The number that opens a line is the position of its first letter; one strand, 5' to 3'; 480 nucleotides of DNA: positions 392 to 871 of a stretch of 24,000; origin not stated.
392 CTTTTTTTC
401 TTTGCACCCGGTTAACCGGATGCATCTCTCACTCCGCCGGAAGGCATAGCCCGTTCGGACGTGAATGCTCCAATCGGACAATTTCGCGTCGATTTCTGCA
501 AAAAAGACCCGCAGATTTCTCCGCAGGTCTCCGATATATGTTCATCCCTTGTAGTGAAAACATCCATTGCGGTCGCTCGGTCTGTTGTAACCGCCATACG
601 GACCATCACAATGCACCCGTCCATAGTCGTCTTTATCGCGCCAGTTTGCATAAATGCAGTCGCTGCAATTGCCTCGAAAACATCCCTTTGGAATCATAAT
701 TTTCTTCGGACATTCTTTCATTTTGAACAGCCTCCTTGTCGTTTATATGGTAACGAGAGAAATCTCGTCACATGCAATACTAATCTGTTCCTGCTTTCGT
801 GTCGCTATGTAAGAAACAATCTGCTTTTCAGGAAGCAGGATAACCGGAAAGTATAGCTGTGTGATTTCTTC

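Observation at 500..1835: Orphan JAMM/MPN protease operon with two small membrane proteins and a Cys-rich miniprotein, lacking any ubiquitin-like/E1/E2 partner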

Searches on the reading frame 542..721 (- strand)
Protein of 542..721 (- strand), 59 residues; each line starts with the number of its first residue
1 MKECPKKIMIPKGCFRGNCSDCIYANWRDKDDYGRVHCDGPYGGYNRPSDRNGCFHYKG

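Call 3: search_protein_families(library=pfam, proteins=[window:542-721:-], max_evalue=1)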
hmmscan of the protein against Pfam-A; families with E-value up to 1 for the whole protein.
window:542-721:- (59 aa): 0 families

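Call 4: search_protein_families(library=padloc, proteins=[window:542-721:-], max_evalue=1)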
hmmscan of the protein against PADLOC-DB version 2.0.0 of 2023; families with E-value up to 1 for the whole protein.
window:542-721:- (59 aa): 0 families

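Call 5: search_protein_families(library=phrogs, proteins=[window:542-721:-], max_evalue=1)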
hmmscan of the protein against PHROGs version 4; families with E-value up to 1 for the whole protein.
window:542-721:- (59 aa): 0 families

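Call 6: search_protein_families(library=ncbifam, proteins=[window:542-721:-], max_evalue=1)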
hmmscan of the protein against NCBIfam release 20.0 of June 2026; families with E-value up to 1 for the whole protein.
window:542-721:- (59 aa): 0 families

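Call 26: find_homologous_proteins(query=A2, max_evalue=0.01)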
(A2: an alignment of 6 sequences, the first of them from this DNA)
Query A2 (6 sequences) (59 aa, profile of the alignment): 264 proteins with E <= 0.01 among 277 candidates; the best 120 are listed.
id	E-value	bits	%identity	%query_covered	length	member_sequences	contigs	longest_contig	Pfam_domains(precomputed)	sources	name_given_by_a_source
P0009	4.3e-25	105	67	98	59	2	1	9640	-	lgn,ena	-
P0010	1.3e-24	103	80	95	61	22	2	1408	-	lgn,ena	-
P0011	1.3e-24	103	79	90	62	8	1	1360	-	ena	-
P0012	1.6e-24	103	74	97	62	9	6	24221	-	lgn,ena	-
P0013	1.7e-24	103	68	98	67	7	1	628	-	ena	-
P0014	2.2e-24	103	82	86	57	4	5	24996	-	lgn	-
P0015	2.4e-24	103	45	97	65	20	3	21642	-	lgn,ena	-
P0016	3.3e-24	102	45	97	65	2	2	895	-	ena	-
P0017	4.1e-24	102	75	88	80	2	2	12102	-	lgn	-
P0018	4.3e-24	102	71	95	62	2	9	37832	-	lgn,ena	-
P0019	4.5e-24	102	75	86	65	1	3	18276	-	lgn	-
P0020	6.5e-24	101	74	97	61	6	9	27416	-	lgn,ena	-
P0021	6.5e-24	101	74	98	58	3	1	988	-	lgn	-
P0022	6.9e-24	101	75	97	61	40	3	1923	-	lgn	-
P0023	7.0e-24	101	70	90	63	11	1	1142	-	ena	-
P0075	2.4e-21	93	62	88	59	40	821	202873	-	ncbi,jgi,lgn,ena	-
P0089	1.6e-20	90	68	90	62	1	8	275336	-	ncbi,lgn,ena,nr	ncbi:MAG: hypothetical protein IJ435_01315 [Clostridia bacterium]|nr:hypothetical protein [Clostridi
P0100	8.5e-20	88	68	88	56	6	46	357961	-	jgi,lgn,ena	-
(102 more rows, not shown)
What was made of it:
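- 542..721 (-): mini: a 59-aa four-cysteine miniprotein (C19, C22, C38, C54) and the obligate partner of the JAB. The family has at least 264 clusters (call 26).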

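Call 27: find_encoding_contigs(protein=P0075, flank=5000, max_places=4)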
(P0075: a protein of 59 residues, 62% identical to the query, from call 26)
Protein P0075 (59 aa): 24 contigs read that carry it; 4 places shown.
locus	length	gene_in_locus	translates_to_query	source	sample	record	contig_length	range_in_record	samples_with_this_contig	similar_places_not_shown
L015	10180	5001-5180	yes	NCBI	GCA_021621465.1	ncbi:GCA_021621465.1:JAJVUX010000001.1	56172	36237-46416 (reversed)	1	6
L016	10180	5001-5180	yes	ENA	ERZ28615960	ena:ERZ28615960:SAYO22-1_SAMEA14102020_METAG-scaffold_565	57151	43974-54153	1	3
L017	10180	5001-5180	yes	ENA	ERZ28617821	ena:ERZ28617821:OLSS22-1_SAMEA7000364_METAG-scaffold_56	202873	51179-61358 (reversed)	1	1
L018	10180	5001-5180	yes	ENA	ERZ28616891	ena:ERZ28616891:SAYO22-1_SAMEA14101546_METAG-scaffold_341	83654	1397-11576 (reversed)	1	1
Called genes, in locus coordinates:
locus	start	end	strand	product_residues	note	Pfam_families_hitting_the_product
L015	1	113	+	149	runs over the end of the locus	PF05848:CtsR, PF17727:CtsR_C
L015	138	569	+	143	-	PF02151:UVR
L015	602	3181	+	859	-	PF02861:Clp_N, PF23569:NBD_SMAX1, PF00004:AAA, PF17871:AAA_lid_9, PF00004:AAA, PF07724:AAA_2, PF07728:AAA_5, PF10431:ClpB_D2-small, +10 more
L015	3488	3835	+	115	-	-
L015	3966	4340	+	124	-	-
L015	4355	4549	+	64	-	-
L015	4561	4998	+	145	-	-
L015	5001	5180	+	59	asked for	-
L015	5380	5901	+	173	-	PF07022:Phage_CI_repr (weak), PF12844:HTH_19, PF13560:HTH_31, PF01381:HTH_3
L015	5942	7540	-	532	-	PF01564:Spermine_synth, PF08241:Methyltransf_11 (weak), PF13649:Methyltransf_25 (weak)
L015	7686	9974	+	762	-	PF03772:Competence, PF00753:Lactamase_B, PF23023:Anti-Pycsar_Apyc1 (weak)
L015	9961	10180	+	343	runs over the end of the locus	PF06144:DNA_pol3_delta, PF21694:DNA_pol3_delta_C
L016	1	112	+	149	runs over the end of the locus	PF05848:CtsR, PF17727:CtsR_C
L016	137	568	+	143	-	PF02151:UVR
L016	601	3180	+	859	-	PF02861:Clp_N, PF23569:NBD_SMAX1, PF00004:AAA, PF17871:AAA_lid_9, PF00004:AAA, PF07724:AAA_2, PF07728:AAA_5, PF10431:ClpB_D2-small, +11 more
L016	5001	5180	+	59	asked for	-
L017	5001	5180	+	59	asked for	-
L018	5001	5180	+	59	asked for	-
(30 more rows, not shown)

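Call 28: find_encoding_contigs(protein=P0089, flank=5000, max_places=2)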
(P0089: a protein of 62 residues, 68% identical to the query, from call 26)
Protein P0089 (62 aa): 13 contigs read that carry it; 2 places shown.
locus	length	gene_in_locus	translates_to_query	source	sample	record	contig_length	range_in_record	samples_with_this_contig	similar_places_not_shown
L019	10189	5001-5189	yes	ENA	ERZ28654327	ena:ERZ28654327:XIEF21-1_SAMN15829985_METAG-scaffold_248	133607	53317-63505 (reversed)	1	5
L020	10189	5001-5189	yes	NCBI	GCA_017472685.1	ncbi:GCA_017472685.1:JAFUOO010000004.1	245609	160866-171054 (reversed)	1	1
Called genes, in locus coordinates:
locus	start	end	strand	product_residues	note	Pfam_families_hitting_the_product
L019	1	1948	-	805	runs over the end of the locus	PF13676:TIR_2, PF00931:NB-ARC, PF00515:TPR_1 (faint), PF07719:TPR_2 (faint), PF13176:TPR_7 (faint), PF13181:TPR_8 (faint), PF13414:TPR_11 (faint), PF13424:TPR_12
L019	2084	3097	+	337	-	PF07724:AAA_2 (weak), PF13401:AAA_22 (faint), PF00004:AAA, PF03266:NTPase_1 (faint), PF07728:AAA_5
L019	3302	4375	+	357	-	PF01551:Peptidase_M23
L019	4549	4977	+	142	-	-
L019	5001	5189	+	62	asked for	-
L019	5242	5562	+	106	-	-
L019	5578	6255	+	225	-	PF00149:Metallophos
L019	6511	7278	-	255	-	PF13676:TIR_2, PF02493:MORN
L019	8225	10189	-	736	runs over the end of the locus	-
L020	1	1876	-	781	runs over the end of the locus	PF13676:TIR_2, PF00931:NB-ARC, PF00515:TPR_1 (faint), PF07719:TPR_2 (faint), PF13176:TPR_7 (faint), PF13181:TPR_8 (faint), PF13414:TPR_11 (faint), PF13424:TPR_12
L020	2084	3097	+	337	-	PF07724:AAA_2 (weak), PF13401:AAA_22 (faint), PF00004:AAA, PF03266:NTPase_1 (faint), PF07728:AAA_5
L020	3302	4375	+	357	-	PF01551:Peptidase_M23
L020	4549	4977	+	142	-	-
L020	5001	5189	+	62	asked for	-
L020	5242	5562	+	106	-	-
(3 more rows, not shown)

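Call 29: find_encoding_contigs(protein=P0100, flank=5000, max_places=2)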
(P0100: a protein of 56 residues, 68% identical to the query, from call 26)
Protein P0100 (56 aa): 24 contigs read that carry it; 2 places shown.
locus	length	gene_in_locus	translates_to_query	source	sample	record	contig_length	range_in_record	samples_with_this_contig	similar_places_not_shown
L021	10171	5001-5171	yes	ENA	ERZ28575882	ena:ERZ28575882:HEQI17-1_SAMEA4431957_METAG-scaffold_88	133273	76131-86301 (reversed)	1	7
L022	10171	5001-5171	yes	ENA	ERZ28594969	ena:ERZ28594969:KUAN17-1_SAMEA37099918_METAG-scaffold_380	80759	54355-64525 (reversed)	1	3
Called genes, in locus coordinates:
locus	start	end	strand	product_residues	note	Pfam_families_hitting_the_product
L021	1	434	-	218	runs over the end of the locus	PF01081:Aldolase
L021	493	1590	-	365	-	PF00294:PfkB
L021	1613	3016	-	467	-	PF02614:UxaC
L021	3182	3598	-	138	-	PF12844:HTH_19, PF13560:HTH_31, PF01381:HTH_3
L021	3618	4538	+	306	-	-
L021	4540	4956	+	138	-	PF14464:Prok-JAB (weak)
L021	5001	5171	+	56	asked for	-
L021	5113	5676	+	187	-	PF05154:TM2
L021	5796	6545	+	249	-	PF01987:AIM24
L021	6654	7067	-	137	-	PF00892:EamA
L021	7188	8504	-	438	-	PF04464:Glyphos_transf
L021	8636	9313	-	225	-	PF02811:PHP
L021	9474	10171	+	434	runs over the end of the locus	PF16499:Melibiase_2, PF17801:Melibiase_C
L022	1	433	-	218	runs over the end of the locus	PF01081:Aldolase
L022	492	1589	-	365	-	PF00294:PfkB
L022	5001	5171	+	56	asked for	-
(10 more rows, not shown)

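Call 36: find_related_loci(query=A4, collection=genome_contigs, flank=6000)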
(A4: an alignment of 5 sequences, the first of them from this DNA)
Query A4 (59 aa) in genome_contigs; peptide patterns used: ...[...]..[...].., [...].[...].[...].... (x = any residue, [..] = any of these).
72 stretches matched a pattern; 45 encode a relative of the query (tblastn E <= 1e-3); 45 distinct loci.
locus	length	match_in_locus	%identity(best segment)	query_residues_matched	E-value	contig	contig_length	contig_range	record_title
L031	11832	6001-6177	98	1-59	4e-36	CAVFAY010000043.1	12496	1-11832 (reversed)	Anaerotignum sp. isolate SRR8978461_cleanbin_000001 genome assembly, contig: Spades_SRR8978461_contig_181, whole genome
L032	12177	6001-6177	98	1-59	4e-36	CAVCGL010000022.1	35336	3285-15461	bacterium isolate G02641-L1_cleanbin_000003 genome assembly, contig: Spades_G02641-L1_contig_451, whole genome shotgun s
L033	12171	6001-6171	88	1-58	2e-30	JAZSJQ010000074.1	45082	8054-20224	MAG: Acutalibacteraceae bacterium isolate T1900044564_TS20190030.MAGScoT_cleanbin_000025 SGB_387_k141_216708, whole geno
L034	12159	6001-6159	85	6-58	1e-29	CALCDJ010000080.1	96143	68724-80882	MAG TPA_asm: uncultured Blautia sp. isolate ERR318692_bin.46_CONCOCT_v1.1_MAG genome assembly, contig: ERZ1764598.225, w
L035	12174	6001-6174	81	1-58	4e-29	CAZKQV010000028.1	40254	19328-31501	MAG TPA_asm: uncultured Eubacterium sp. isolate SRP222994_co1_310 genome assembly, contig: NODE_1717_length_40254_cov_11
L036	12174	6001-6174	75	1-59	5e-28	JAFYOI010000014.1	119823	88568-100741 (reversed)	MAG: Clostridia bacterium isolate RGIG7273 Water_buffalos_Cecum-4__c177054, whole genome shotgun sequence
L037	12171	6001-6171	79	2-58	4e-27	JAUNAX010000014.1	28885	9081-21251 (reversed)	MAG: Eubacteriales bacterium isolate S1M_St_19 NODE_331_length_28885_cov_82.049324, whole genome shotgun sequence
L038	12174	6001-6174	72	1-58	2e-26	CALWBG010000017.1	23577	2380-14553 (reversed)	MAG: uncultured Roseburia sp. isolate BRZ_HM__bin25 genome assembly, contig: BRZ_HM__NODE_2072_length_23577_cov_4.689702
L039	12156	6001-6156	81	7-58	1e-25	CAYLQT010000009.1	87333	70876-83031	MAG TPA_asm: uncultured Clostridium sp. isolate SRP350583_co2_413 genome assembly, contig: NODE_240_length_87333_cov_97.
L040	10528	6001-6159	79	6-58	1e-25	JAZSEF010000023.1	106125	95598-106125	MAG: Roseburia sp. isolate T1900044591_TS20190057.MAGScoT_cleanbin_000030 SGB_636_k141_1681307, whole genome shotgun seq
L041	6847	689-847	77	6-58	3e-25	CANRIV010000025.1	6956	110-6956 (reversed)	MAG: uncultured Lachnospiraceae bacterium isolate Lapin-024__bin65 genome assembly, contig: Lapin-024__NODE_13201_length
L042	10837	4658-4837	73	1-59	4e-25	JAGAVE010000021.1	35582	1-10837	MAG: Clostridia bacterium isolate RGIG8803 Water_deer_Colon.Co__c97455, whole genome shotgun sequence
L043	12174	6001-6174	72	1-58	1e-24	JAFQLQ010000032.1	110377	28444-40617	MAG: Clostridia bacterium isolate RGIG1932 Goat_Cecum.Co__c1788400, whole genome shotgun sequence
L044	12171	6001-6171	74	1-58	1e-24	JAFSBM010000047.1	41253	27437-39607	MAG: Ruminococcus sp. isolate RGIG2991 Goat_Rectum-3__c159650, whole genome shotgun sequence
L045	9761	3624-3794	72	2-58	1e-24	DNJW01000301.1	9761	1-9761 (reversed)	MAG TPA_asm: Lachnospiraceae bacterium isolate UBA11962 contig_46047, whole genome shotgun sequence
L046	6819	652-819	71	3-58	1e-24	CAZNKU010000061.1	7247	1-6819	MAG TPA_asm: uncultured Clostridiaceae bacterium isolate SRP315200_co1_88 genome assembly, contig: NODE_24620_length_724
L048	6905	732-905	69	1-58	2e-24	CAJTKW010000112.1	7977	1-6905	MAG TPA_asm: uncultured Acetatifactor sp. isolate MGBC100080 genome assembly, contig: MGBC100080.112, whole genome shotg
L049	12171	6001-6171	72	2-58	2e-24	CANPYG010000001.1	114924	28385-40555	MAG: uncultured Acetatifactor sp. isolate Lapin-004__bin80 genome assembly, contig: Lapin-004__NODE_139_length_114924_co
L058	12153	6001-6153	73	7-57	2e-22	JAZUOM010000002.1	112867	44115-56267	MAG: Ruminococcus sp. isolate T1900044873_TS20190339.MAGScoT_cleanbin_000022 SGB_3177_k141_1084228, whole genome shotgun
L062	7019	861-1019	71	2-57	1e-20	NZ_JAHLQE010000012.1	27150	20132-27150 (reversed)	Eubacterium sp. MSJ-13 M-13_ctg0522, whole genome shotgun sequence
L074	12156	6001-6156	67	8-58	1e-17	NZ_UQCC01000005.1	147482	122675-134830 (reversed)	Uncultured Eubacterium sp. isolate UMGS127, whole genome shotgun sequence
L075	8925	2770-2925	60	7-58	4e-17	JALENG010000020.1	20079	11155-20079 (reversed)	MAG: Clostridia bacterium isolate SUG159 k141_9163562, whole genome shotgun sequence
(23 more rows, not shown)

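Call 52: search_protein_families(library=pfam, proteins=[L046:919-1977:+, L040:6292-6837:+, L058:6141-6392:+, L075:1353-1757:+, L074:6180-6560:+, L074:6557-6928:+, L015:3945-4340:+, L075:2011-2259:+, L062:28-291:+], max_evalue=0.1)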
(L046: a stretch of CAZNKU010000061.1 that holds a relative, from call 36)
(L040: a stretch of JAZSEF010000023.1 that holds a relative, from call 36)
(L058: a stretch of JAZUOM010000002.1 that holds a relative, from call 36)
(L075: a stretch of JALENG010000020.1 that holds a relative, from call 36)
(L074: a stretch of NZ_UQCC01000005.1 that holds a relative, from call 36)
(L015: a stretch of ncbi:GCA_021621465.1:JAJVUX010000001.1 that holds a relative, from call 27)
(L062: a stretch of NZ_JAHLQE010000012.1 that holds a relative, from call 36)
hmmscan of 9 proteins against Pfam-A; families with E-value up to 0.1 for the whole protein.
L046:919-1977:+ (352 aa): 4 families
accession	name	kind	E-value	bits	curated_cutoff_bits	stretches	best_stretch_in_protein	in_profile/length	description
PF10814.13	CwsA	-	0.0055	17.4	26.7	0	38-106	39-109/134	Cell wall synthesis protein CwsA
PF06698.16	DUF1192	-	0.011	16.3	25.5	0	308-333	29-54/58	Protein of unknown function (DUF1192)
PF09716.15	ETRAMP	-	0.056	13.9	29.1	1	62-108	29-75/81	Malarial early transcribed membrane protein (ETRAMP)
PF07970.17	COPIIcoated_ERV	-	0.075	13.2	23.6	0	207-281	122-206/227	Endoplasmic reticulum vesicle transporter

L040:6292-6837:+ (181 aa): 1 family
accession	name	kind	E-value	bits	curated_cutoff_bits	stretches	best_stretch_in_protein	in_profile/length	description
PF02739.22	5_3_exonuc_N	-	0.092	12.9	34.3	0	85-105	56-76/164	5'-3' exonuclease, N-terminal resolvase-like domain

L058:6141-6392:+ (83 aa): 2 families
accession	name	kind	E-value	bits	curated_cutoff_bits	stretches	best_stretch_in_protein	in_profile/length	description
PF21899.1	Tal_Pri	-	0.029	15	27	0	62-70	3-11/32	Tarsal-less (Tal)/polished rice (Pri) peptide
PF15139.11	CFAP95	-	0.047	14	27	1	29-68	146-185/195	Protein CFAP95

L075:1353-1757:+ (134 aa): 0 families

L074:6180-6560:+ (126 aa): 3 families
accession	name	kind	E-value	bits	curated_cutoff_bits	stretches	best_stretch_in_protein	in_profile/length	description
PF25184.1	YxzE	-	0.035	15.6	40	1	1-45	1-45/65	YxzE-like putative bacteriocin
PF08767.17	CRM1_C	-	0.044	13.4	23.2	1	33-71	134-172/323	CRM1 C terminal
PF05405.19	Mt_ATP-synt_B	-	0.085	12.9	21.7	0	8-56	22-69/163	Mitochondrial ATP synthase B chain precursor (ATP-synt_B)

L074:6557-6928:+ (123 aa): 1 family
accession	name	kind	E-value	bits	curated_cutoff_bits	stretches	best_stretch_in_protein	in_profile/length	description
PF19517.4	DUF6050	-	0.015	16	27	1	20-114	9-89/116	Family of unknown function (DUF6050)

L015:3945-4340:+ (131 aa): 0 families

L075:2011-2259:+ (82 aa): 0 families

L062:28-291:+ (87 aa): 1 family
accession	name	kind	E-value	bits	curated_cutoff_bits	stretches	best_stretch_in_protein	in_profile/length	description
PF07264.17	EI24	-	0.037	14.6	32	1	6-82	24-81/199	Sulfate transporter CysZ/Etoposide-induced protein 2.4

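Call 58: predict_structure(alignment_id=A5)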
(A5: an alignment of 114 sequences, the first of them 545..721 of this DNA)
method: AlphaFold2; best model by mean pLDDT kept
length: 59 residues; sequences in the alignment: 114
mean_pLDDT: 72.2   pTM: 0.45
mean pLDDT of the five models: 72.2, 70.3, 67.2, 67.0, 66.3
residues with pLDDT >= 90: 4; 70-90: 31; 50-70: 22; < 50: 2
segments of 3 or more residues with pLDDT < 50: none
pLDDT, mean of each block of 10 residues (from residue 1): 72 62 80 85 76 56
secondary structure, 60 per line:
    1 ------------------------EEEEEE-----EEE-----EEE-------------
elements in order: E25-30 E36-38 E44-46
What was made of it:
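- The conserved N-terminal motif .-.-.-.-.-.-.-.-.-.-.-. is modelled with low confidence despite a deep alignment (call 58).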

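Call 63: fold_search(model_id=the predicted structure, library=pdb)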
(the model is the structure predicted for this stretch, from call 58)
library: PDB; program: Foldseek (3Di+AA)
matches with E <= 10: 5; with E <= 0.001: 0
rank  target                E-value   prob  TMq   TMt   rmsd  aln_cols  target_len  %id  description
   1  8i9p_Ce               3.0e+00  0.06  0.28  0.10   3.1        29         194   21  Cryo-EM structure of a Chaetomium thermophilum pre-60S ribosomal subunit - State Mak16 (released 2023-05-17)
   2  6c0f_D                5.0e+00  0.05  0.29  0.11   2.6        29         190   21  Yeast nucleolar pre-60S ribosomal subunit (state 2) (released 2018-03-14)
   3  9gd4_D                9.2e+00  0.02  0.20  0.05   2.8        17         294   29  Crystal structure of septin complex Shs1-Cdc12-Cdc3-Cdc10 from Saccharomyces cerevisiae (released 2025-02-05)
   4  6rx7_A                9.2e+00  0.01  0.23  0.15  10.5        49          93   12  Structure of the KIV type 2 (KIV-2) domain of lipoprotein (a) (released 2020-07-08)
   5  8dmk_G                9.9e+00  0.01  0.24  0.08   6.0        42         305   12  Cryo-EM reveals the molecular basis of laminin polymerization and LN-lamininopathies (released 2023-02-01)
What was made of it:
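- On Bil / bacterial Ubl-conjugation operons: Mini is not a beta-grasp protein (calls 58 and 63).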

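Call 65: search_protein_representatives(alignment_id=A5)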
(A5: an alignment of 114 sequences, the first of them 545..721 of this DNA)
Query: 114 sequences, 61 profile positions. Proteins with E-value up to 0.001 (for the whole library): 122; up to 1e-10: 49; up to 1e-30: 0. The best 122 are listed.
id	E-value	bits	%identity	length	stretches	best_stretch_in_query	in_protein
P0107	5.4e-24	99.9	-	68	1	4-60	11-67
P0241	5.5e-20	87.0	-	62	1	4-59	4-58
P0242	3.6e-19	84.4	-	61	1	4-60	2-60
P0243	1.7e-18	82.3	-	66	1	5-59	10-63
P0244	2.7e-18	81.6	-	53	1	4-48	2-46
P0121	5.3e-18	80.7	-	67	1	5-59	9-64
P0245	6.0e-18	80.5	-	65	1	3-60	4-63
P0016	6.4e-18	80.4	-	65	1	3-60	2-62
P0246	7.4e-18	80.2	-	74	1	4-59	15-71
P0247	6.8e-17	77.1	-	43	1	21-60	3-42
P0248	9.0e-17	76.7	-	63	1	3-60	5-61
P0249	9.5e-17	76.7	-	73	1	3-44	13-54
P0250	2.2e-16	75.5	-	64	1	5-47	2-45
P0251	4.0e-16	74.7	-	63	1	5-60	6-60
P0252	4.7e-16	74.4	-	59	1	4-60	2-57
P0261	4.8e-14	68.0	-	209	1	6-59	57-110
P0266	2.8e-13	65.6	-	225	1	3-60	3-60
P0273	2.7e-12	62.4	-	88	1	1-59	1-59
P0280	1.8e-11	59.8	-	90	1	2-59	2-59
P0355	3.8e-04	36.3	-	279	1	18-59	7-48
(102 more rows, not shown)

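Call 77: find_encoding_contigs(protein=P0355, flank=4000, max_places=3)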
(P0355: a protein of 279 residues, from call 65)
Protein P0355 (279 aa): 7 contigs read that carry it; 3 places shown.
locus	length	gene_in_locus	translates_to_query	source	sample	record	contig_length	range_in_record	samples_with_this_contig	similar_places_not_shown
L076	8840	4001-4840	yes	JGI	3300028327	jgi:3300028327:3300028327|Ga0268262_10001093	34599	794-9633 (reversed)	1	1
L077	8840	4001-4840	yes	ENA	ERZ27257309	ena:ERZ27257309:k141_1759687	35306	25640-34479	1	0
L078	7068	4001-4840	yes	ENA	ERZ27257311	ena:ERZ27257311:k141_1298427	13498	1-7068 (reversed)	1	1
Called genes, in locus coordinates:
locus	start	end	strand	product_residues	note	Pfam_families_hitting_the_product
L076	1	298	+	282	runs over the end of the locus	-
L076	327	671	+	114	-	-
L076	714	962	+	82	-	PF12773:DZR (faint), PF13240:Zn_Ribbon_1, PF13248:Zn_ribbon_3 (weak)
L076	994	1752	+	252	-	-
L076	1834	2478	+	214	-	PF14411:LHH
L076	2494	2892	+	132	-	PF14567:SUKH_5, PF14568:SUKH_6 (weak)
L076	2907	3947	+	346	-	PF01841:Transglut_core (weak)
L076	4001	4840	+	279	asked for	PF00059:Lectin_C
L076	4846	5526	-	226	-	PF01936:NYN (weak)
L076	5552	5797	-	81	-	-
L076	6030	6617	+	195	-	-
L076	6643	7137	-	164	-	PF02796:HTH_7 (faint), PF08279:HTH_11 (faint), PF13384:HTH_23 (faint), PF13936:HTH_38 (faint), PF19575:HTH_58 (faint), PF13518:HTH_28 (faint)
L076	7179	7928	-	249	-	PF13566:DUF4130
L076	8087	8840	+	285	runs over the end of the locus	PF16924:DpaA_N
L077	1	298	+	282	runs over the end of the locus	-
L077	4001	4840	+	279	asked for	PF00059:Lectin_C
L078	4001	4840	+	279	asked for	PF00059:Lectin_C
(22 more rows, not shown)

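Call 78: find_encoding_contigs(protein=P0266, flank=4000, max_places=3)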
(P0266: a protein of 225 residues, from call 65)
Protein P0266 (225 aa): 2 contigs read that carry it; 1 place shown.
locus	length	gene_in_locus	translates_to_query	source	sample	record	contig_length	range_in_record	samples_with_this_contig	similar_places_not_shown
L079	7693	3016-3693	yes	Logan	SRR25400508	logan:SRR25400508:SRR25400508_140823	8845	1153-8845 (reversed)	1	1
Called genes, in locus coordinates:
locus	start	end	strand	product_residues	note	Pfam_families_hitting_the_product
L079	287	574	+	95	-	-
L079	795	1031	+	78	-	-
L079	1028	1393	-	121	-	PF13560:HTH_31 (weak), PF01381:HTH_3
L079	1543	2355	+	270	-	-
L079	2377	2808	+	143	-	-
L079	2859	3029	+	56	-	-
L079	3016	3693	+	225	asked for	-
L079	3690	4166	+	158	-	-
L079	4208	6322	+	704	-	PF14200:RicinB_lectin_2, PF00652:Ricin_B_lectin, PF14200:RicinB_lectin_2, PF01551:Peptidase_M23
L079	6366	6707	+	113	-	-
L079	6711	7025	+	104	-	-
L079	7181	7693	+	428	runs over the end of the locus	-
